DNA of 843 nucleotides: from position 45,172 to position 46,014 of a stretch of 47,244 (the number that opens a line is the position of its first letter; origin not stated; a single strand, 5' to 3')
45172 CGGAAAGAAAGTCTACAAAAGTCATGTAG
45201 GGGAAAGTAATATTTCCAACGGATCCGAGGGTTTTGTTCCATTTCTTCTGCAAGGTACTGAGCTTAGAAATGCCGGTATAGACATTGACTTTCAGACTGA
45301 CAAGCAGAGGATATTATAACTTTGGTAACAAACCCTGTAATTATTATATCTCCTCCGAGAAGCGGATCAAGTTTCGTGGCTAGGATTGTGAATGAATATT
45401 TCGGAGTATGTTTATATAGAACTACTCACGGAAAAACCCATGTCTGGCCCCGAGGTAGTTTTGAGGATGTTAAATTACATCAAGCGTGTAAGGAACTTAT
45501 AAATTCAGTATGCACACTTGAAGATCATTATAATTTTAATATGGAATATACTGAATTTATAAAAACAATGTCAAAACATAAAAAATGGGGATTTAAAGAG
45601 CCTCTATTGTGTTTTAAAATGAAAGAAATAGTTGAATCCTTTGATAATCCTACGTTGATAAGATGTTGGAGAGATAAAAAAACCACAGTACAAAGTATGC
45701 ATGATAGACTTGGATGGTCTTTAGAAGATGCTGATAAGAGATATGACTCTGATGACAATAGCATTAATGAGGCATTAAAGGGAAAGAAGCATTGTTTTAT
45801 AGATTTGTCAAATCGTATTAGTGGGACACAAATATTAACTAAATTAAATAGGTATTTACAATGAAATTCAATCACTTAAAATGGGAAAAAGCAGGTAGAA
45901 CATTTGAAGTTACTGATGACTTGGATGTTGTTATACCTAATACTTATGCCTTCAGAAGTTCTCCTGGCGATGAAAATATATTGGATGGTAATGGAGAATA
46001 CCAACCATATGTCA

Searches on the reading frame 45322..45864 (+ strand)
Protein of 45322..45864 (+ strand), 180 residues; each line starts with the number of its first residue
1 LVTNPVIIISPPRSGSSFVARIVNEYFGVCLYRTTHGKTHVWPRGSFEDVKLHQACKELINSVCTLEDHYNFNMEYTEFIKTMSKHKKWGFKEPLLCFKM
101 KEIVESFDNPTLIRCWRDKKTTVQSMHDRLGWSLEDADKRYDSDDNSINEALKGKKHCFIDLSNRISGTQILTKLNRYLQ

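Call 26: search_protein_families(library=ncbifam, proteins=[window:45322-45864:+], max_evalue=0.01)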
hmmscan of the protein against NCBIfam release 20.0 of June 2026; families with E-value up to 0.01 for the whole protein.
window:45322-45864:+ (180 aa): 0 families

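Call 89: find_encoding_contigs(protein=window:45322-45864:+, flank=10000, max_places=1)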
Protein window:45322-45864:+ (180 aa): no gene with exactly this product is on record in the collection.
